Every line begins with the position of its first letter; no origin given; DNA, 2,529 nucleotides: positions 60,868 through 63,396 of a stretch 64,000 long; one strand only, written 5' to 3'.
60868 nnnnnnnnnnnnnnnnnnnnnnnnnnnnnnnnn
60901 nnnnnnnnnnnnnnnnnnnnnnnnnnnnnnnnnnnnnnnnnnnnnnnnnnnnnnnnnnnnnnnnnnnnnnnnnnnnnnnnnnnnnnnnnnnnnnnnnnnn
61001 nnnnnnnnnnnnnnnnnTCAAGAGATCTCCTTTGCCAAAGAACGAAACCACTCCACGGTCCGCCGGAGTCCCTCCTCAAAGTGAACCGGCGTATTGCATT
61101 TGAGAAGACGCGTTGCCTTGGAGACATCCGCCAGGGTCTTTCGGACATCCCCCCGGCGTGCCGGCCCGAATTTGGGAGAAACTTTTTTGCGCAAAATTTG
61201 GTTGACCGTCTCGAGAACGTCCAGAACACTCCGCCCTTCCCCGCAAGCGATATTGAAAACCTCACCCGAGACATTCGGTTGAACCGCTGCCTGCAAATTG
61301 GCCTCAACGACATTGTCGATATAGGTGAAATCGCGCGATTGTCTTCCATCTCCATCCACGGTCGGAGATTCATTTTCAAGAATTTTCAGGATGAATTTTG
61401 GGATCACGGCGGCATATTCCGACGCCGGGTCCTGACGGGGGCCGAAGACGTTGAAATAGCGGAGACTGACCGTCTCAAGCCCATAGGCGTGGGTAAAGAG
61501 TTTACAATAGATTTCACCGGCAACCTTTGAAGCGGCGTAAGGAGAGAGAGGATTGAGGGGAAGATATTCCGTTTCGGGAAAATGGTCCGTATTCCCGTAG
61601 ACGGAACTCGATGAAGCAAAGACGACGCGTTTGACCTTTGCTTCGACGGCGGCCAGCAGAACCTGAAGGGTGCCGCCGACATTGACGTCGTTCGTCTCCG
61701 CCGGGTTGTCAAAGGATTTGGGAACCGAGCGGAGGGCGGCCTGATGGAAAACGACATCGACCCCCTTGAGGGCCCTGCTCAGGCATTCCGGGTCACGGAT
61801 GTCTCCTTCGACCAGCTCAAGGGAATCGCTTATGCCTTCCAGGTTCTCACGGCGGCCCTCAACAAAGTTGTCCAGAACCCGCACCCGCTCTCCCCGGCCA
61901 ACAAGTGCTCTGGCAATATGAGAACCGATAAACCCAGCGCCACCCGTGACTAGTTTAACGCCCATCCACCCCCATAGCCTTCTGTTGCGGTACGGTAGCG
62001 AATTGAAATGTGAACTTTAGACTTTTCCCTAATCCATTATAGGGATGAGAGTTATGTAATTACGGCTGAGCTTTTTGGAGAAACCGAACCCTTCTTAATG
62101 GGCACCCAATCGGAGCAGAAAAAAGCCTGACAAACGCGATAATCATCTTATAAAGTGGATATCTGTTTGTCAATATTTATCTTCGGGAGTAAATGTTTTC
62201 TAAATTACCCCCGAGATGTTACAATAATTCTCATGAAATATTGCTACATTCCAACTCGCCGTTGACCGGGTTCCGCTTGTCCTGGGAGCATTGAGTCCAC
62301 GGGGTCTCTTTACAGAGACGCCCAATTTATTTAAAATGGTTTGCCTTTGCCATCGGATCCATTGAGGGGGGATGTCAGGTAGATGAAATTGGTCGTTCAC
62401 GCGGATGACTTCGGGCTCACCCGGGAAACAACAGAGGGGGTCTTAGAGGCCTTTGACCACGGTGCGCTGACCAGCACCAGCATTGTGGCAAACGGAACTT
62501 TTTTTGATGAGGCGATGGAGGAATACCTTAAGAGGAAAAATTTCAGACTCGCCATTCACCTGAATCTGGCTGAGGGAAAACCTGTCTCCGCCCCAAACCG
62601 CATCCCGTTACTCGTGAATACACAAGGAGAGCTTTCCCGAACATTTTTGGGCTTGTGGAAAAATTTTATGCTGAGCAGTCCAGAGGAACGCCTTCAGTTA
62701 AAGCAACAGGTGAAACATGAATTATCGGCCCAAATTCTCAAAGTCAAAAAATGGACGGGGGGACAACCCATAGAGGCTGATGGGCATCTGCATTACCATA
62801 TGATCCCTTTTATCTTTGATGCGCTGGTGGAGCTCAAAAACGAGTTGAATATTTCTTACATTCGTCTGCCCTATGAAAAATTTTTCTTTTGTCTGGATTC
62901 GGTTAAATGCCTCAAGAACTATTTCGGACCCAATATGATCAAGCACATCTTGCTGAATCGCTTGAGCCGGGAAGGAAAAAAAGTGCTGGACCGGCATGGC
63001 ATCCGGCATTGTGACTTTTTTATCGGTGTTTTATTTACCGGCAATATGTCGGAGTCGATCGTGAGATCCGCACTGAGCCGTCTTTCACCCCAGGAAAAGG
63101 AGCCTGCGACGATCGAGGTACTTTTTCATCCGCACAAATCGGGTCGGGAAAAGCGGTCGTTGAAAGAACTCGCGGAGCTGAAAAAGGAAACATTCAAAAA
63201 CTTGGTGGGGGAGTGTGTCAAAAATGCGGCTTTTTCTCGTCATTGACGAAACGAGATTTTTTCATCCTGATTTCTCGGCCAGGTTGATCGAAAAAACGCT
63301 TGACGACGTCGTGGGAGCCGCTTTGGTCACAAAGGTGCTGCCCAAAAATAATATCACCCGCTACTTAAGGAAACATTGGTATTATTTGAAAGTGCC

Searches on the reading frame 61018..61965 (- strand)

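Call 45: search_protein_families(library=ncbifam, proteins=[window:61018-61965:-], max_evalue=0.00001)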
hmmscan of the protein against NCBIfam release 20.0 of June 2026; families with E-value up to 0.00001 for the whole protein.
window:61018-61965:- (315 aa): 30 families (the best 25 are shown)
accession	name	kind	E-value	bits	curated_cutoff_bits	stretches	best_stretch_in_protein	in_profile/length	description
NF011728.1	PRK15181.1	equivalog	1.3e-63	215.2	760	1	5-307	19-337/348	Vi polysaccharide biosynthesis UDP-N-acetylglucosaminuronic acid C-4 epimerase TviC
TIGR04180.1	EDH_00030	hypoth_equivalog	1.1e-57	195.4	475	1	5-289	2-291/297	NAD-dependent 4,6-dehydratase LegB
TIGR01179.1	galE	equivalog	3.1e-55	187.3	262.3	1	5-309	3-327/332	UDP-glucose 4-epimerase GalE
TIGR01181.1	dTDP_gluc_dehyt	equivalog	9.2e-53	179.4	365.1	1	5-309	3-313/321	dTDP-glucose 4,6-dehydratase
NF007956.0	PRK10675.1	subfamily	5.9e-41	140.7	394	1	5-306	4-328/338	UDP-glucose 4-epimerase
TIGR02197.1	heptose_epim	equivalog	2.3e-39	135.5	274.6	1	5-307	2-313/316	ADP-glyceromanno-heptose 6-epimerase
TIGR03466.1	HpnA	hypoth_equivalog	4.9e-30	104.5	367.65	1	4-178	3-175/327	hopanoid-associated sugar epimerase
NF007490.0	PRK10084.1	subfamily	6.5e-29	101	649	1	5-308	4-335/361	dTDP-glucose 4,6-dehydratase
NF007582.0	PRK10217.1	equivalog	1.1e-28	100.4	698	1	4-308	4-332/355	dTDP-glucose 4,6-dehydratase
NF042422.1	oxyalk_red_OleD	equivalog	1.8e-25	90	580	1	5-259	4-248/329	2-alkyl-3-oxoalkanoate reductase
NF008360.0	PRK11150.1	equivalog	6e-23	81.5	452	1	5-257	3-253/310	ADP-glyceromanno-heptose 6-epimerase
NF052578.1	StrlDmthSdmBMthl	equivalog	4.8e-22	79.1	600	1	4-257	3-244/328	sterol demethylase protein SdmB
TIGR02622.1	CDP_4_6_dhtase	equivalog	8.3e-21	74.5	278.45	1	5-162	8-173/352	CDP-glucose 4,6-dehydratase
TIGR01472.1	gmd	equivalog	1.2e-19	70.8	415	1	5-259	4-269/342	GDP-mannose 4,6-dehydratase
NF042423.1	oxyalk_red_Shew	equivalog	3.1e-18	65.9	580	1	5-229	12-223/331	2-alkyl-3-oxoalkanoate reductase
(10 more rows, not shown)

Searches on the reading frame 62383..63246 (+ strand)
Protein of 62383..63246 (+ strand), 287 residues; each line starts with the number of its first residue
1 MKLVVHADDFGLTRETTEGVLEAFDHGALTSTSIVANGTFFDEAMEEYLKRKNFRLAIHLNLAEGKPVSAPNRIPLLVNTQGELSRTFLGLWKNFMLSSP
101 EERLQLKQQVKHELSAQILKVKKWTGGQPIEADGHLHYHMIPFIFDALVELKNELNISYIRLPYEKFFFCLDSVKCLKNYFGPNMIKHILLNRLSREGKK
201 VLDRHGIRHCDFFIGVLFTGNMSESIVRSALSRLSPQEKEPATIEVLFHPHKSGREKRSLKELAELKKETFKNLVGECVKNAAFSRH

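Call 68: search_protein_families(library=pfam, proteins=[window:62383-63246:+], max_evalue=0.0001)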
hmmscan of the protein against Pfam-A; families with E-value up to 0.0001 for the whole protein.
window:62383-63246:+ (287 aa): 1 family
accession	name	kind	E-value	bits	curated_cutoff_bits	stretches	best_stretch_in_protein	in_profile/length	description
PF04794.17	YdjC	-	5.6e-45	154.7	29.7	1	2-274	1-263/266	YdjC-like protein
